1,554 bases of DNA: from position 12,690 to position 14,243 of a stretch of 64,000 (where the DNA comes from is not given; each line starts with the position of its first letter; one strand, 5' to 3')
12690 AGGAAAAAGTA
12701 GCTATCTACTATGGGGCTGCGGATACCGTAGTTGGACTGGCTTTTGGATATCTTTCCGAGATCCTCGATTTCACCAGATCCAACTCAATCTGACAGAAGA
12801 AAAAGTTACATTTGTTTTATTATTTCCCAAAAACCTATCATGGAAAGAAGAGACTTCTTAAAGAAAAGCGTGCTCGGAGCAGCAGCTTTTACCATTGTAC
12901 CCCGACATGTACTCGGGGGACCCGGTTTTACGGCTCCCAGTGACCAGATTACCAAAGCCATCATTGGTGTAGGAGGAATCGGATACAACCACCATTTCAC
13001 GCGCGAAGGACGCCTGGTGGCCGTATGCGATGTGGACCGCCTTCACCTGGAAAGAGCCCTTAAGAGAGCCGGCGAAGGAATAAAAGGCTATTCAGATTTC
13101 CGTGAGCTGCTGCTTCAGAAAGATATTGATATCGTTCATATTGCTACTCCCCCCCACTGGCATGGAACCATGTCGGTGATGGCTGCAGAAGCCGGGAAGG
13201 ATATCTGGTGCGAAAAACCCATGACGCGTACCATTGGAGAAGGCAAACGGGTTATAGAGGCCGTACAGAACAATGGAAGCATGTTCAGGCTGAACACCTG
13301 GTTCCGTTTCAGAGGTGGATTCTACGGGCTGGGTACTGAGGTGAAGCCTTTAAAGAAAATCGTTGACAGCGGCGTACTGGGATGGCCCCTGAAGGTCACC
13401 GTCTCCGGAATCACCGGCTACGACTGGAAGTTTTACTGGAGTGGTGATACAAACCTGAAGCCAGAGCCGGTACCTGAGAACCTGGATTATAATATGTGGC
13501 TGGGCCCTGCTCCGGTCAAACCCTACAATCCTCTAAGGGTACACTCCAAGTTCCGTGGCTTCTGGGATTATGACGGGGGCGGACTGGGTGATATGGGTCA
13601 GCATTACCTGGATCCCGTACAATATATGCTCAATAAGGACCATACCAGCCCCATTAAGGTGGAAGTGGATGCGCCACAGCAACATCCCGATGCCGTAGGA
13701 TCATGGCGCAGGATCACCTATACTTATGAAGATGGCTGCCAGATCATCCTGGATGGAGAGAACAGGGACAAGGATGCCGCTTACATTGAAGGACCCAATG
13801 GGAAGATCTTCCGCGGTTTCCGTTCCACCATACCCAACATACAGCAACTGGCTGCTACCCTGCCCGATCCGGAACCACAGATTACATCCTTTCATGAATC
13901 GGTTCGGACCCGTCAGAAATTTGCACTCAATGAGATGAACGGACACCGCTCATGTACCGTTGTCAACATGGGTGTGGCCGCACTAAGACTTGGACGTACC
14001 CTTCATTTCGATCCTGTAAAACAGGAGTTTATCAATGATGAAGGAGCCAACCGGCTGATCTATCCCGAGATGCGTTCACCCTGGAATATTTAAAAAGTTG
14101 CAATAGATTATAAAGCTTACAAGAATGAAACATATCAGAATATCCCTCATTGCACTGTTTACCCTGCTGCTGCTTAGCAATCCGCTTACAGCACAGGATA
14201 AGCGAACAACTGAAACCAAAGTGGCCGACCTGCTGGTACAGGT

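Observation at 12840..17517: Tat-exported Gfo/Idh/MocA oxidoreductase followed by a giant HEAT-repeat protein with tandem DUF1080 domains: candidate oxidative (non-hydrolytic) glycoside cleavage unit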

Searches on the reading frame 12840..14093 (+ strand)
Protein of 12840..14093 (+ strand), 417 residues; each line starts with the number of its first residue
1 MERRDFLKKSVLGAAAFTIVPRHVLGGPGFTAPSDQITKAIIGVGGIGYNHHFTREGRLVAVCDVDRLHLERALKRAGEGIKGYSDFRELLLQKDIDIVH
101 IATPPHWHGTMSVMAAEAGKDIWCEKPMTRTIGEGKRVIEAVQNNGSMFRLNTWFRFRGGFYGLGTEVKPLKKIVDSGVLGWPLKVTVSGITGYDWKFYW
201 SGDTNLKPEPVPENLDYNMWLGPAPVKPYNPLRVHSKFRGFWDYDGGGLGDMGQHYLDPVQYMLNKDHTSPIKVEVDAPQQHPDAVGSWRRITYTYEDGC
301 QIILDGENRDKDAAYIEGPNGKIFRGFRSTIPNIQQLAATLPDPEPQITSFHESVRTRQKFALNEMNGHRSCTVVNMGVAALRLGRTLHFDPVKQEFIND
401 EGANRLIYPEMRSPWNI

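Call 6: search_protein_families(library=pfam, proteins=[window:12840-14093:+], max_evalue=0.1)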
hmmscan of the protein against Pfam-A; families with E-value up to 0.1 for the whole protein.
window:12840-14093:+ (417 aa): 4 families
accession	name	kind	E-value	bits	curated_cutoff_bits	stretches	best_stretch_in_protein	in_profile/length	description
PF19051.5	GFO_IDH_MocA_C2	-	1.3e-143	477.5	23.3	1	164-417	1-254/254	Oxidoreductase family, C-terminal alpha/beta domain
PF01408.29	GFO_IDH_MocA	-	2.3e-20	73.9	24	1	40-151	4-118/120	Oxidoreductase family, NAD-binding Rossmann fold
PF22725.1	GFO_IDH_MocA_C3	-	5.6e-05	23.6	27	1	237-305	34-101/124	GFO/IDH/MocA C-terminal domain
PF02894.22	GFO_IDH_MocA_C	-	0.011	16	22.9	1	229-304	20-89/218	Oxidoreductase family, C-terminal alpha/beta domain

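Call 7: search_protein_families(library=ncbifam, proteins=[window:12840-14093:+], max_evalue=0.1)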
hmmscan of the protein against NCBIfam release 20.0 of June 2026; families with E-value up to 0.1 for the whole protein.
window:12840-14093:+ (417 aa): 10 families
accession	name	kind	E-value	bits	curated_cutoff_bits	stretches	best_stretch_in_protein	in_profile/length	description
NF058561.1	BT_2158_fam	equivalog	2.7e-46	158.2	750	1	2-296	1-285/487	glycoside 3-dehydrogenase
TIGR04380.1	myo_inos_iolG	equivalog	5.4e-17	61.7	355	1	39-164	4-133/330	inositol 2-dehydrogenase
NF040723.1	UDP-GlcNAcDh_Arch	equivalog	3.9e-16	59.4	450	1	40-186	4-144/302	UDP-N-acetylglucosamine 3-dehydrogenase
NF052479.1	LevoglcsnDh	equivalog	6.6e-16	58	650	1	62-152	41-130/386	levoglucosan dehydrogenase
NF052679.1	InsChiInosDhIolG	equivalog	1.7e-12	47.1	540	1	40-188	6-153/343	bifunctional inositol 2-dehydrogenase/D-chiro-inositol 1-dehydrogenase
NF041392.1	XylDh_Gfo6_Halo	equivalog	2.1e-09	36.6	350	1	83-187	70-167/350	D-xylose 1-dehydrogenase Gfo6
NF007574.0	PRK10206.1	equivalog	3.5e-05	23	352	1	81-181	51-144/345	oxidoreductase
NF008607.0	PRK11579.1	subfamily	4.1e-05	22.7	330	1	80-161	49-130/346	oxidoreductase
NF058563.1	BT_2159_fam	equivalog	0.00048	19.3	650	1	40-156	4-123/350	disaccharide 3-dehydrogenase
TIGR01409.1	TAT_signal_seq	domain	0.066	13.6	16.7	0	2-19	2-19/29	twin-arginine translocation signal domain-containing protein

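Call 10: search_solved_structures(query=window:12840-14093:+, max_evalue=0.001)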
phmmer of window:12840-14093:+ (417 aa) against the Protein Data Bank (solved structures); distinct sequences matched with E-value up to 0.001: 56.
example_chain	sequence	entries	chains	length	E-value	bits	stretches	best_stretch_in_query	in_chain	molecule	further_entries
8tdf_A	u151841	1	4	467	5.3e-26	94.9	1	29-265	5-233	Dehydrogenase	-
8tdh_A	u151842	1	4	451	5.9e-23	84.8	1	41-265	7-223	Predicted dehydrogenases and related proteins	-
7xr9_A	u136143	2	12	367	2e-19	73.2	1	39-181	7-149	DgpA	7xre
3ec7_A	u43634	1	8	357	2.2e-17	66.5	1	38-186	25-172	Putative Dehydrogenase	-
3q2i_A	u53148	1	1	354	1.6e-15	60.3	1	36-143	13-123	dehydrogenase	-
9m3d_B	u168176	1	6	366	2e-15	60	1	40-159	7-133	DgpA1 from W974-1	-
4fb5_A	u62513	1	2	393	3.4e-13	52.6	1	42-201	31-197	Probable oxidoreductase protein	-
9m37_A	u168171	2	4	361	5.1e-13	52.1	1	40-199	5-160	P581a DgpA2 and isoorientin complex structure | Gfo/Idh/MocA family protein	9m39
6a3f_A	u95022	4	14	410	3.5e-12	49.3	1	82-151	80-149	Putative dehydrogenase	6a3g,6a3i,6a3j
3q2k_A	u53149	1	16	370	1.1e-11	47.6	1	38-147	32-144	oxidoreductase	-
4gqa_A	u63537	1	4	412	1.4e-11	47.4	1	56-146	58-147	NAD binding Oxidoreductase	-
3cea_A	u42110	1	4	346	6.3e-11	45.2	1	37-186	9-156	Myo-inositol 2-dehydrogenase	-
3e18_A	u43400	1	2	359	1.1e-09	41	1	40-144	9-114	oxidoreductase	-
4h3v_A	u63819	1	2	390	1.2e-08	37.7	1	84-142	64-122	Oxidoreductase domain protein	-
5a02_A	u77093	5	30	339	1.8e-08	37.1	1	83-184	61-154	ALDOSE-ALDOSE OXIDOREDUCTASE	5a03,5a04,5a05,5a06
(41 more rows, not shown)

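Call 35: search_solved_structures(query=window:12840-14093:+, max_evalue=1e-18, show_alignments=3)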
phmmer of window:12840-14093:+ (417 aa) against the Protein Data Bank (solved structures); distinct sequences matched with E-value up to 1e-18: 3.
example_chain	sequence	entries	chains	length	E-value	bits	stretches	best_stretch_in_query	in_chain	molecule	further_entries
8tdf_A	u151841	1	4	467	5.3e-26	94.9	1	29-265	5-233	Dehydrogenase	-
8tdh_A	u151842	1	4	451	5.9e-23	84.8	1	41-265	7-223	Predicted dehydrogenases and related proteins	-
7xr9_A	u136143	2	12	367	2e-19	73.2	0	39-181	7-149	DgpA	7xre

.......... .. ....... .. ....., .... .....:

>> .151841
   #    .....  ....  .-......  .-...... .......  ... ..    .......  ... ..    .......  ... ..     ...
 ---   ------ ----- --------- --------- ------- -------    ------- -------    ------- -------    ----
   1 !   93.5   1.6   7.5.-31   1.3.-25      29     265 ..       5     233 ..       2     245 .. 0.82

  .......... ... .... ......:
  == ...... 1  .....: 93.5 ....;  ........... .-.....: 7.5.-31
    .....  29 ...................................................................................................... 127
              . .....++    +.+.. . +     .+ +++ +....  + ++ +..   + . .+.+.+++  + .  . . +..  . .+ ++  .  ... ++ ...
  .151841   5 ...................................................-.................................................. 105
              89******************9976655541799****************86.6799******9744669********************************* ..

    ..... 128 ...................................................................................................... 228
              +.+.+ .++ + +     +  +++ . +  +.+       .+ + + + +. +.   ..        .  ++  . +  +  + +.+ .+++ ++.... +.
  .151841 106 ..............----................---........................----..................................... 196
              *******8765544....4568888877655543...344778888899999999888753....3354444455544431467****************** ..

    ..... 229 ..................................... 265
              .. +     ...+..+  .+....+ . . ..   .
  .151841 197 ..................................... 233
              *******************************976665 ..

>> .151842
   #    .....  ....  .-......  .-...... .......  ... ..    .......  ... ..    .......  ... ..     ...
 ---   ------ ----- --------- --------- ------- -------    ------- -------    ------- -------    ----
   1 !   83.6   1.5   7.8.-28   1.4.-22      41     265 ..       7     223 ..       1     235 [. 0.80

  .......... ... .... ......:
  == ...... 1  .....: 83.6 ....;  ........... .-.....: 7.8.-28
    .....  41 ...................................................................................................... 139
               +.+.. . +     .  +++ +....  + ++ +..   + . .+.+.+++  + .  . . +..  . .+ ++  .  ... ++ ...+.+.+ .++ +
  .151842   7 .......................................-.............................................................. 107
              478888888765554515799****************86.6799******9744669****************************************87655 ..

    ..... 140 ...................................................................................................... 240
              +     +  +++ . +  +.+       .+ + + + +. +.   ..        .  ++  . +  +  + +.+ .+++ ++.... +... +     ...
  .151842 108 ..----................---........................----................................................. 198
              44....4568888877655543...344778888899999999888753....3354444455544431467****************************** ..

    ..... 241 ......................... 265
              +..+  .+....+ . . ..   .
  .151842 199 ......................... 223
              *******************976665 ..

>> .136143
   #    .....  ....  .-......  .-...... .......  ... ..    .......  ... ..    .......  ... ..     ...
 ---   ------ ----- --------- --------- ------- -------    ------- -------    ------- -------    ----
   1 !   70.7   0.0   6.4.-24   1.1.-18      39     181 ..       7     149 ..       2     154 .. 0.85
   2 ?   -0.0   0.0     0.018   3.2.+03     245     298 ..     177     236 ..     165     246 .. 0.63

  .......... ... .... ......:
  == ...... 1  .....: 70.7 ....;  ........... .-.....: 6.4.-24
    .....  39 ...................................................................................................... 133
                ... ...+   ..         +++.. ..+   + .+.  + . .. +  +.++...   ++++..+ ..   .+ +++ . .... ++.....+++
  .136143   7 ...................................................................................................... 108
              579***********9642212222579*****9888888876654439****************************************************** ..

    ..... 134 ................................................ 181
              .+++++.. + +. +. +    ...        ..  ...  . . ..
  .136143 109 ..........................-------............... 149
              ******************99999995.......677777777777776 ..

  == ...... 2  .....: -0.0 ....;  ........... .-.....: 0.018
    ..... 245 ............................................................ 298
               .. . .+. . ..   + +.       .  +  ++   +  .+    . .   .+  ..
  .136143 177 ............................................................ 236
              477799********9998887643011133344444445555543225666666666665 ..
